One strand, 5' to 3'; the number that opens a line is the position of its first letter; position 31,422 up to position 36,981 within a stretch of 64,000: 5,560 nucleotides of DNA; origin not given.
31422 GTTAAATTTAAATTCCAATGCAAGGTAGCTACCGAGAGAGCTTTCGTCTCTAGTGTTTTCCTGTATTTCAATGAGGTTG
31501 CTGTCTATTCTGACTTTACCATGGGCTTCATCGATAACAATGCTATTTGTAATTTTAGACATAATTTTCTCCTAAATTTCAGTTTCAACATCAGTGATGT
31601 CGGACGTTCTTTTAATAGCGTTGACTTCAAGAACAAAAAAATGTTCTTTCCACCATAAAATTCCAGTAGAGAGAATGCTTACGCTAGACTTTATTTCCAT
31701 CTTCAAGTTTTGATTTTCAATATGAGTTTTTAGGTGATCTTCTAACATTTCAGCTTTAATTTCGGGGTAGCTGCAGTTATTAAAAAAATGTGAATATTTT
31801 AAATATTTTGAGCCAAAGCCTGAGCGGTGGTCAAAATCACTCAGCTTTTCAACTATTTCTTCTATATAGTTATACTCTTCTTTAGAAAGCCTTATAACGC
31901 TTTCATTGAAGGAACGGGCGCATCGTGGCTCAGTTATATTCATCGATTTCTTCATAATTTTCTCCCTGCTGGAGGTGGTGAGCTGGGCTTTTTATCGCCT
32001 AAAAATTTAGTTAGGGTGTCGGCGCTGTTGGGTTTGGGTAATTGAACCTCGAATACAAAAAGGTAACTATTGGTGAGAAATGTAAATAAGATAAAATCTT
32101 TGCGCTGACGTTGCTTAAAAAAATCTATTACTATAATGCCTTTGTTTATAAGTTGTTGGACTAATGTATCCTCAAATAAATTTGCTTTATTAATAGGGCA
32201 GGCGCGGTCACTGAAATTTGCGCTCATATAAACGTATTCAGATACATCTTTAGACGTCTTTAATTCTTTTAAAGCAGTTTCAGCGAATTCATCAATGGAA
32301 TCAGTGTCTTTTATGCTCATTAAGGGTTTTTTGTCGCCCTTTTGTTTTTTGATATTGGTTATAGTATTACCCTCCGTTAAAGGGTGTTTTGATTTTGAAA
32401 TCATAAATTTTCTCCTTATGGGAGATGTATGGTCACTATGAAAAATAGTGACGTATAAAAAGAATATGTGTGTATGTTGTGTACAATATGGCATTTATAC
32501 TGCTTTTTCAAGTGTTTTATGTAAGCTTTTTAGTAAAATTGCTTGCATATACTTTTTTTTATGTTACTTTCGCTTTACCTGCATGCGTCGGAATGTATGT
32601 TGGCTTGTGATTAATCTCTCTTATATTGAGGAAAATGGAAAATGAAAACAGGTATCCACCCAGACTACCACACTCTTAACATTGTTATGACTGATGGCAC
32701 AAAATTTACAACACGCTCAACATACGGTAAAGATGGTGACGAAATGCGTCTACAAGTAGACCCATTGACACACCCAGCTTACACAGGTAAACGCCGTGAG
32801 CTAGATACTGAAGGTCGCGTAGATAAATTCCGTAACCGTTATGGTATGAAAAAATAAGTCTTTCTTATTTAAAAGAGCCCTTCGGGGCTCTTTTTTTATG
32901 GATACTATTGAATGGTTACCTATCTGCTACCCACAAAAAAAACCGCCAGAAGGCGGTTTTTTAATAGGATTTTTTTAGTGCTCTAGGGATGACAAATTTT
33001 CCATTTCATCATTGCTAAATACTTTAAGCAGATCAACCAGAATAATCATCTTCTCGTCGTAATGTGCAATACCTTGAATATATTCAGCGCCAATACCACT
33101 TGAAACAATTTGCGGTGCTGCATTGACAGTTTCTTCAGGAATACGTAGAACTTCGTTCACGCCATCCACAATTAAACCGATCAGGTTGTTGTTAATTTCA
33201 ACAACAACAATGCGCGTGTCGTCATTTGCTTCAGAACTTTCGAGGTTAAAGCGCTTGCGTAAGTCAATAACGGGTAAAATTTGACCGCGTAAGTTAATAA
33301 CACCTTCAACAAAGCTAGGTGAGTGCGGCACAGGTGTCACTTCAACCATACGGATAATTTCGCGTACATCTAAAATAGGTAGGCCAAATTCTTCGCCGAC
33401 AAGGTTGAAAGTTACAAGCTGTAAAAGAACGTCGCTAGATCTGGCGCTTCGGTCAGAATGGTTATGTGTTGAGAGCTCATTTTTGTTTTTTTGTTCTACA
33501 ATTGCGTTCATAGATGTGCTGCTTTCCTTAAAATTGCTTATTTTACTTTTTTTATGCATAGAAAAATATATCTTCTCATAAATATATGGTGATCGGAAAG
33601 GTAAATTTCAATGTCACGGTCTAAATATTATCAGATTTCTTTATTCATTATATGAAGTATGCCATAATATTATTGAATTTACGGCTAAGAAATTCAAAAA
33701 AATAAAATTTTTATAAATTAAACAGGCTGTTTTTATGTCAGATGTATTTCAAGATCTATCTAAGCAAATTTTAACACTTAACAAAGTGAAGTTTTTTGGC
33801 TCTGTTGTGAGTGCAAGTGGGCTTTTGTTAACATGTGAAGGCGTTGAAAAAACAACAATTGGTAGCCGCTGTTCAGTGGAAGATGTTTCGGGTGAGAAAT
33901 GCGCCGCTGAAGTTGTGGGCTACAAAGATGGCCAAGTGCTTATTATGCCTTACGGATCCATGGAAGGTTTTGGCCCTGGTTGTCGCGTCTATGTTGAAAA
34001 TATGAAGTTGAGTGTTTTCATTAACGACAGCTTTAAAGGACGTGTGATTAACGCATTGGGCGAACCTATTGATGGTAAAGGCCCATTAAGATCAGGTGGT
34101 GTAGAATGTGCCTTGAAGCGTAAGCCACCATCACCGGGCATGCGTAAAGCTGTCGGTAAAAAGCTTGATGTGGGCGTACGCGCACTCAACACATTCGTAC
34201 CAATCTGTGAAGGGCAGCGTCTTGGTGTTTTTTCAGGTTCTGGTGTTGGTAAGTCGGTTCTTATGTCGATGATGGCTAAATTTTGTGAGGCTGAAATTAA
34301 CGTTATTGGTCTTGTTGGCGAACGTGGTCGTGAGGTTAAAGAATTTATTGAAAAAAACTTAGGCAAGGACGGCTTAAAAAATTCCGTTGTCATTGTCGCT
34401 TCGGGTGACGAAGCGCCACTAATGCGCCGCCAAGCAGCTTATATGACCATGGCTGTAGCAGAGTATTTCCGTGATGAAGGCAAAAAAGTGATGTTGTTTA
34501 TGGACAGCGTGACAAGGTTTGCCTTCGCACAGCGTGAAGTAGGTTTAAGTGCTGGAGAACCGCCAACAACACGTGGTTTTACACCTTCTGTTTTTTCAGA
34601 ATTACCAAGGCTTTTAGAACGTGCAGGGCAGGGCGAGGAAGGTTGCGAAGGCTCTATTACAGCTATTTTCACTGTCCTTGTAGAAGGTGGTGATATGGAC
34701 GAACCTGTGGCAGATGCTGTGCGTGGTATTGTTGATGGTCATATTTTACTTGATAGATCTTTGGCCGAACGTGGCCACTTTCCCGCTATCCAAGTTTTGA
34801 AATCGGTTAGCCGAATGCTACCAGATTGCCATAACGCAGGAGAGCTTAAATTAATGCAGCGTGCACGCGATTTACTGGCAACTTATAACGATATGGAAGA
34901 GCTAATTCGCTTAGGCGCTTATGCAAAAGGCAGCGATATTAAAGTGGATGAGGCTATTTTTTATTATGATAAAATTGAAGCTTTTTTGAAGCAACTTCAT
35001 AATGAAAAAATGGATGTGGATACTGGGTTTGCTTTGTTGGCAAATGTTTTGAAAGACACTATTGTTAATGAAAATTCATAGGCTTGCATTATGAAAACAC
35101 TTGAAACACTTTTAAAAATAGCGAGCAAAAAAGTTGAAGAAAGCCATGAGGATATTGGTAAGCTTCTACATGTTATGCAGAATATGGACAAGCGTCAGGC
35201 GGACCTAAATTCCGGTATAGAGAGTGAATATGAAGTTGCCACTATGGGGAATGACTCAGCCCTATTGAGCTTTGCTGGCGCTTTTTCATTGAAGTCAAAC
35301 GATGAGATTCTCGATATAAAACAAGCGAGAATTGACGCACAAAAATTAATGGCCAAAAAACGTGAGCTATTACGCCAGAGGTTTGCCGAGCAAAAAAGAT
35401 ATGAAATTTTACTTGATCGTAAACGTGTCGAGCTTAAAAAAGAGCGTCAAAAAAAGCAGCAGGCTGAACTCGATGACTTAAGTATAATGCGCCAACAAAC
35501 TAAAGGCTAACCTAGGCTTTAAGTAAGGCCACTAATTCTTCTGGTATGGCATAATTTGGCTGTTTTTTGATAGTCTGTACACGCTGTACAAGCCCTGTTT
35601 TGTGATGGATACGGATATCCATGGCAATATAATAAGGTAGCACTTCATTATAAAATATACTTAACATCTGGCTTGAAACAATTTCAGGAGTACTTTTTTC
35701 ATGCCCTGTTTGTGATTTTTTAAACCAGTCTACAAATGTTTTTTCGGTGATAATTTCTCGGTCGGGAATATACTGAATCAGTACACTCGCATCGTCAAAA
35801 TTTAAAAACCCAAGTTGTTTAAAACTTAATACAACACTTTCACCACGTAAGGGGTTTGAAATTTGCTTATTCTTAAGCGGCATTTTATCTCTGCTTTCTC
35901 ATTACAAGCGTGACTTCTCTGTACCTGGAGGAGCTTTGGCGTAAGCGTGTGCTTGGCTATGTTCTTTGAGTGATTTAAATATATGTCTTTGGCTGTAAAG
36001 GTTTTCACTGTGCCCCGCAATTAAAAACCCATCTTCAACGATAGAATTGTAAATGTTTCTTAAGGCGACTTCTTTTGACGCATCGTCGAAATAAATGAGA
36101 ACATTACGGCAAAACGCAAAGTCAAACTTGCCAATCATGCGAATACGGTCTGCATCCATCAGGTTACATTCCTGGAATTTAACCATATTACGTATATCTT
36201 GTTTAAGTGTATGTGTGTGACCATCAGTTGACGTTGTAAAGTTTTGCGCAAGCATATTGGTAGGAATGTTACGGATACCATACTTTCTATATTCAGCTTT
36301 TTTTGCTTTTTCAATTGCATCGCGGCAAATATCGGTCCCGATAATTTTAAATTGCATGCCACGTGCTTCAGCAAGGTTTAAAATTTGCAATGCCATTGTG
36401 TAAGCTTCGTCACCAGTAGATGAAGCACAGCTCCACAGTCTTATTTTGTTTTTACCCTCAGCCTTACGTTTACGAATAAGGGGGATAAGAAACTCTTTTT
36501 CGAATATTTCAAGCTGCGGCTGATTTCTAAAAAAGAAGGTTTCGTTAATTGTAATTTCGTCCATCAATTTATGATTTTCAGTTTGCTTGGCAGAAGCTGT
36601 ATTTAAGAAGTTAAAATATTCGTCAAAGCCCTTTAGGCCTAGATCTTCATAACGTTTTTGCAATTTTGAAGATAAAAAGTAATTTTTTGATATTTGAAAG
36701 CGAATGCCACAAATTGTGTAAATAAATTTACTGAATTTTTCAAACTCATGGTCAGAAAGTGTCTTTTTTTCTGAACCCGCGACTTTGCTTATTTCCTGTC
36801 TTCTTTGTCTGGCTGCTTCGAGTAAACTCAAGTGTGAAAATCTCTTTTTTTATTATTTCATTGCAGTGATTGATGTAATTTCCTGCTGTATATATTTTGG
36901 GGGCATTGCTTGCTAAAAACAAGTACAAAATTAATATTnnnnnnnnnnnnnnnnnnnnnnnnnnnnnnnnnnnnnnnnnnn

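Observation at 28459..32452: Family of small paralogous proteins with a C-terminal [ST]G-x-W-[FLW]-W-[KR]-[KE] motif embedded in the flagellar cluster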

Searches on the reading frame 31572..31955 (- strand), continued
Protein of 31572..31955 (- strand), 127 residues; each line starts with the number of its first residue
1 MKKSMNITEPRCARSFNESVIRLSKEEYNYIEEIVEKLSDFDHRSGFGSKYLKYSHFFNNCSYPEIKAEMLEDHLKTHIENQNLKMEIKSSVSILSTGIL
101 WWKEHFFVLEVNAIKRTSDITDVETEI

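Call 68: list_cluster_members(proteins=[P0001, P0002, P0003, P0004, P0005, P0007])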
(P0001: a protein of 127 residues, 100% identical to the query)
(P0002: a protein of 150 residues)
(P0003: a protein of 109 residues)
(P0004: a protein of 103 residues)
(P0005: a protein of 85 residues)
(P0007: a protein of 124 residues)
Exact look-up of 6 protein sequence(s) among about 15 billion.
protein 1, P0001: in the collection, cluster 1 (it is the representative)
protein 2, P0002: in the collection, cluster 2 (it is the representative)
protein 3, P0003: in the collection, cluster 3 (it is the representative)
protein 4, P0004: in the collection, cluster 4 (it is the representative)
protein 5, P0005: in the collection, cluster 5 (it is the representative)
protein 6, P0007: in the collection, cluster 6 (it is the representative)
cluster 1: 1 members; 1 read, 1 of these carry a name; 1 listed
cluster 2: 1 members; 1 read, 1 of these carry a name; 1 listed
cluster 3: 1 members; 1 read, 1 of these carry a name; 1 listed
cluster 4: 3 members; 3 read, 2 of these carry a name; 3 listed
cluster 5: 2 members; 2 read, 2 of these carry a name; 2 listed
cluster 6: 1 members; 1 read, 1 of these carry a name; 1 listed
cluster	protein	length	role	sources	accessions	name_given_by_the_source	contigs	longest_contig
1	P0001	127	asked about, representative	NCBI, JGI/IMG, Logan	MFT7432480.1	MAG: hypothetical protein ACI9TY_000092 [Alphaproteobacteria bacterium] | hypothetical protein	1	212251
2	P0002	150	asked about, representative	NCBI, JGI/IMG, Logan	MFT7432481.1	MAG: hypothetical protein ACI9TY_000093 [Alphaproteobacteria bacterium] | hypothetical protein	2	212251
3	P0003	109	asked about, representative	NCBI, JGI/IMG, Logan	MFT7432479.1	MAG: hypothetical protein ACI9TY_000091 [Alphaproteobacteria bacterium] | hypothetical protein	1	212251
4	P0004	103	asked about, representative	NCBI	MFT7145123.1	MAG: hypothetical protein ACI8QY_001183, partial [bacterium]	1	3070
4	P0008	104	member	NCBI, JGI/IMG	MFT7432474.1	MAG: hypothetical protein ACI9TY_000086 [Alphaproteobacteria bacterium] | hypothetical protein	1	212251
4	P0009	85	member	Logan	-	-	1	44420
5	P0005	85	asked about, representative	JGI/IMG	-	hypothetical protein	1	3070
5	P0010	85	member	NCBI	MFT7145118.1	MAG: hypothetical protein ACI8QY_001178 [bacterium]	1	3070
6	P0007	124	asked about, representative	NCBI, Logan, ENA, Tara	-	strand:- start:92286 stop:92660 length:375 start_codon:yes stop_codon:yes ...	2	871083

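Call 73: search_protein_families(library=pfam, alignment_id=A8, max_evalue=10)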
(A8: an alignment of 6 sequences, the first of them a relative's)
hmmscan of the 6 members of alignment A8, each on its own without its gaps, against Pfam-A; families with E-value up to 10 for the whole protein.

A. member 1, P0001 (127 aa): 0 families

B. families by the number of members that match (of 6 scanned): 5 families
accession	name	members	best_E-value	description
PF14313.11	Soyouz_module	1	0.023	N-terminal region of Paramyxovirinae phosphoprotein (P)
PF12788.12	YmaF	1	0.033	YmaF family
PF17266.7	DUF5332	1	0.13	Family of unknown function (DUF5332)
PF17965.7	MucBP_2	1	0.13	Mucin binding domain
PF02482.25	Ribosomal_S30AE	1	0.14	Sigma 54 modulation protein / S30EA ribosomal protein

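Call 74: search_solved_structures(query=A8, max_evalue=10)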
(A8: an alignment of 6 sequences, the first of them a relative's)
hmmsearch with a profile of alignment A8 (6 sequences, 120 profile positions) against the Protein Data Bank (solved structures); distinct sequences matched with E-value up to 10: 8.
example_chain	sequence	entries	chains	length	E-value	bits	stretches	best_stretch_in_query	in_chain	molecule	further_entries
4hs5_A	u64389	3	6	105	0.52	13.4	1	18-68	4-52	Protein CyaY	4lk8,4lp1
9qqu_A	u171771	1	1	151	0.55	13.3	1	9-84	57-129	Stress-induced-phosphoprotein 1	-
5vo3_A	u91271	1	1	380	1.4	12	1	52-87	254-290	Succinyl-diaminopimelate desuccinylase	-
8zen_B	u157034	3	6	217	1.4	12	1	30-81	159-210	Adr-2-binding protein 1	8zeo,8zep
3lma_A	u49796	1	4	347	1.5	11.9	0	63-89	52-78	Stage V sporulation protein AD (SpoVAD)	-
9uuh_A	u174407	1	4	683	1.5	11.9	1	23-65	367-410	Polyphosphate kinase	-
3ic1_A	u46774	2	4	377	1.6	11.9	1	52-87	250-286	Succinyl-diaminopimelate desuccinylase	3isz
3mcs_A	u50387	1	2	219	2.9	11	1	6-82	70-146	Putative monooxygenase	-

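Call 75: find_related_loci(query=window:31572-31955:-, collection=viral_contigs, flank=5000)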
Query window:31572-31955:- (127 aa) in viral_contigs; peptide patterns used: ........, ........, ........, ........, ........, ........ (x = any residue, [..] = any of these).
7 stretches matched a pattern, but none encodes a relative of the query by tblastn (E <= 1e-3).

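Call 80: search_protein_families(library=pfam, proteins=[P0006], max_evalue=0.1)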
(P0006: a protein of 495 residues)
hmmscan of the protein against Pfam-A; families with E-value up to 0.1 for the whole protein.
P0006 (495 aa): 23 families
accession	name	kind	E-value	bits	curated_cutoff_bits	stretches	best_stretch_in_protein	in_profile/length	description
PF08716.15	CoV_NSP7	-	4.3e-26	91.8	25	2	291-347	24-79/83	Coronavirus replicase NSP7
PF17193.9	MukF_C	-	8.5e-13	49.3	27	0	84-126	65-107/158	MukF C-terminal domain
PF09012.17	FeoC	-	3.8e-09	37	21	0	248-279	16-46/69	FeoC like transcriptional regulator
PF02082.26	Rrf2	-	1.4e-08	35.4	30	0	362-386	25-49/132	Iron-dependent Transcriptional regulator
PF07524.19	Bromo_TP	-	6.2e-07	29.8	24.6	0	370-395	33-61/77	Bromodomain associated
PF22161.1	Mre11_C_bact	-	1.1e-06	28.9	27.4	0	215-237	4-26/47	Mre11 C-terminal domain, bacteria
PF16416.11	GUN4_N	-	3.4e-06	27.3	24.3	0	59-93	41-73/83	ARM-like repeat domain, GUN4-N terminal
PF23474.1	Acb1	-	6.2e-05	23.2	27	0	152-229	58-134/144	Anti-CBASS protein Acb1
PF18283.7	CBM77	-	0.0002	22.1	25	0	127-159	27-59/108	Carbohydrate binding module 77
PF07453.19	NUMOD1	-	0.00023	21.7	22.8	0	358-380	14-36/37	NUMOD1 domain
PF14179.11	YppG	-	0.00041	21.5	27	0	151-174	61-81/105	YppG-like protein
PF16197.11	KAsynt_C_assoc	-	0.00098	19.9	33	0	74-134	56-108/111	Ketoacyl-synthetase C-terminal extension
PF03883.20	H2O2_YaaD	-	0.0013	18.7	29.6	0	420-493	45-106/236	Peroxide stress protein YaaA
PF07087.16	DUF1353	-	0.0021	18.1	22.5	0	15-75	4-64/91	Protein of unknown function (DUF1353)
PF05479.16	PsaN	-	0.0032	18.1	21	0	280-319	47-86/132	Photosystem I reaction centre subunit N (PSAN or PSI-N)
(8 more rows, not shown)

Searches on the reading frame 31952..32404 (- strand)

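Call 3: search_protein_families(library=pfam, proteins=[window:31952-32404:-], max_evalue=1)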
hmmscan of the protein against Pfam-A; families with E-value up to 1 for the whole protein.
window:31952-32404:- (150 aa): 1 family
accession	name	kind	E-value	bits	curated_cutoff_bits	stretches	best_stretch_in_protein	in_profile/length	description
PF14313.11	Soyouz_module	-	0.023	14.9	22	1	77-102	4-29/58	N-terminal region of Paramyxovirinae phosphoprotein (P)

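Call 4: search_protein_families(library=ncbifam, proteins=[window:31952-32404:-], max_evalue=1)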
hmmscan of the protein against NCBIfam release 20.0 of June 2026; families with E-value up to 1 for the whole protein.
window:31952-32404:- (150 aa): 0 families

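Call 55: search_protein_families(library=phrogs, proteins=[window:31952-32404:-], max_evalue=0.1)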
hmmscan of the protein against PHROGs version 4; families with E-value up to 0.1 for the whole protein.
window:31952-32404:- (150 aa): 0 families

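Call 56: search_protein_families(library=padloc, proteins=[window:31952-32404:-], max_evalue=0.1)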
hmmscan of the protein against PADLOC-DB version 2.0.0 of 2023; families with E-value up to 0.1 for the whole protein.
window:31952-32404:- (150 aa): 0 families

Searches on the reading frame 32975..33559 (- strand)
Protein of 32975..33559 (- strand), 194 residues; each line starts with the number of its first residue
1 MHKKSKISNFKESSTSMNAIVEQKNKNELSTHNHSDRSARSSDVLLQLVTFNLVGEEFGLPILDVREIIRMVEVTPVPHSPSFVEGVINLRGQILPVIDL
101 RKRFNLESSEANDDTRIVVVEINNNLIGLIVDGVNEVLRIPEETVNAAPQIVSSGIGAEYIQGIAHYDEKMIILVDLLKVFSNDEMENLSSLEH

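Call 24: search_protein_families(library=pfam, proteins=[window:32975-33559:-], max_evalue=0.001)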
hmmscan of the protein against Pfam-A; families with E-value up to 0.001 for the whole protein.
window:32975-33559:- (194 aa): 1 family
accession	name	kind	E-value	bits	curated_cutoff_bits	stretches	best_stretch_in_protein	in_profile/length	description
PF01584.24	CheW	-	1.2e-42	145.2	23.5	1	47-183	1-136/138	CheW-like domain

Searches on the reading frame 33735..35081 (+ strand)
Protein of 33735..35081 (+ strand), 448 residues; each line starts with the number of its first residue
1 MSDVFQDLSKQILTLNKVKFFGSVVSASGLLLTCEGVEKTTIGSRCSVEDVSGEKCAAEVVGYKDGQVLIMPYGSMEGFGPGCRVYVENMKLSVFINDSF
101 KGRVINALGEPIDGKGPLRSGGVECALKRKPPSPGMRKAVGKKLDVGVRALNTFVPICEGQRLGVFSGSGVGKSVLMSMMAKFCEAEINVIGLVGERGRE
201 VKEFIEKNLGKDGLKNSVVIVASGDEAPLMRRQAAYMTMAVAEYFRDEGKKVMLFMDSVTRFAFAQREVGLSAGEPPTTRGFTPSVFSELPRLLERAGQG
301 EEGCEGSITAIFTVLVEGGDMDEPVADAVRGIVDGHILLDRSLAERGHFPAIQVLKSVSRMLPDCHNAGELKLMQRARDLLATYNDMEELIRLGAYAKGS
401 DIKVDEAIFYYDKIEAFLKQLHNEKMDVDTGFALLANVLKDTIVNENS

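Call 24: search_protein_families(library=pfam, proteins=[window:33735-35081:+], max_evalue=0.001)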
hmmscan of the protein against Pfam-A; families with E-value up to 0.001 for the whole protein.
window:33735-35081:+ (448 aa): 3 families
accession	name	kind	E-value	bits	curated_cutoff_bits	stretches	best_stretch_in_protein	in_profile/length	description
PF00006.31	ATP-synt_ab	-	9.2e-85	284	29.5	1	147-359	1-213/213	ATP synthase alpha/beta family, nucleotide-binding domain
PF18269.6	T3SS_ATPase_C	-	5.8e-20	71.4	22.7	1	370-435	5-70/72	T3SS EscN ATPase C-terminal domain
PF02874.29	ATP-synt_ab_N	-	0.00016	22.5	20.9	1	24-86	1-66/69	ATP synthase alpha/beta family, beta-barrel domain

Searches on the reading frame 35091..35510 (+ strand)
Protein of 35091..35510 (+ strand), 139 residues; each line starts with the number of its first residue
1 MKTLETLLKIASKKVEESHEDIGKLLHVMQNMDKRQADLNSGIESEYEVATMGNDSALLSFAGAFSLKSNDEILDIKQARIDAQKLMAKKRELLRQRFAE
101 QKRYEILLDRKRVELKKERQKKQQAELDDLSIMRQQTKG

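Call 24: search_protein_families(library=pfam, proteins=[window:35091-35510:+], max_evalue=0.001)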
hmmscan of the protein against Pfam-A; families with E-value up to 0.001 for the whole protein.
window:35091-35510:+ (139 aa): 1 family
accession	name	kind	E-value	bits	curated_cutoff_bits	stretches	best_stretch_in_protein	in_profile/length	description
PF02050.21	FliJ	-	0.0001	22.9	28.4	1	23-134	8-122/123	Flagellar FliJ protein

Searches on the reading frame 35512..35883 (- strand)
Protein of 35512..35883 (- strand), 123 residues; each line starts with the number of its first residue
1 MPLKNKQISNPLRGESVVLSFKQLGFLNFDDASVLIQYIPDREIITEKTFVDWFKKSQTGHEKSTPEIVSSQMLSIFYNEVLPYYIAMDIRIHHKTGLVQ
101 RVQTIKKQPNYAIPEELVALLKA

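Call 24: search_protein_families(library=pfam, proteins=[window:35512-35883:-], max_evalue=0.001)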
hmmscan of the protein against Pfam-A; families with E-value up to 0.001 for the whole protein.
window:35512-35883:- (123 aa): 0 families

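Call 57: search_protein_families(library=pfam, proteins=[window:35512-35883:-], max_evalue=0.1)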
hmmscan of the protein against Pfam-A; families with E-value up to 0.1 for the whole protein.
window:35512-35883:- (123 aa): 1 family
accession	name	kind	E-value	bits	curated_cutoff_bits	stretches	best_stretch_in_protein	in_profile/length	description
PF14489.11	QueF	-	0.0045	17.6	27.3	1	30-70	2-45/81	QueF-like protein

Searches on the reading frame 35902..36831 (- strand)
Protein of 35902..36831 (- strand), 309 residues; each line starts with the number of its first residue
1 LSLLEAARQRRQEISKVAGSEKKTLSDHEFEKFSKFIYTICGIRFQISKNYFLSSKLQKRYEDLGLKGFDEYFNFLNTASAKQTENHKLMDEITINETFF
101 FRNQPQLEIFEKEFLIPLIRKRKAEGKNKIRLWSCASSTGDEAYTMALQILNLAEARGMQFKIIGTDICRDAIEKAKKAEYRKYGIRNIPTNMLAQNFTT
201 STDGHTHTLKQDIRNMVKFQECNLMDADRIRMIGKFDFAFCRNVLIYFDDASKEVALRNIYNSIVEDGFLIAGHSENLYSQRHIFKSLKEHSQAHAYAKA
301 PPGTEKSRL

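Call 24: search_protein_families(library=pfam, proteins=[window:35902-36831:-], max_evalue=0.001)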
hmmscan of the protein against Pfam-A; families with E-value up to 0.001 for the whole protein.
window:35902-36831:- (309 aa): 7 families
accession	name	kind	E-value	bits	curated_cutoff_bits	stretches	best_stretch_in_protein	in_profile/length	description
PF01739.24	CheR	-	6.7e-50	169.7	27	1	96-290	1-191/195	CheR methyltransferase, SAM binding domain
PF03705.20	CheR_N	-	3.3e-11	43.1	27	1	29-77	2-50/53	CheR methyltransferase, all-alpha domain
PF13847.12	Methyltransf_31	-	6.3e-05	23.1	27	0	152-188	20-55/145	Methyltransferase domain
PF13649.12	Methyltransf_25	-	0.00016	22.7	27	0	217-268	48-97/97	Methyltransferase domain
PF08242.18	Methyltransf_12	-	0.00048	21.2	30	0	160-270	20-98/98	Methyltransferase domain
PF13489.12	Methyltransf_23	-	0.00075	19.7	27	0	153-270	37-114/164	Methyltransferase domain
PF08241.18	Methyltransf_11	-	0.00079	20.4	21.2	0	217-271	44-94/95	Methyltransferase domain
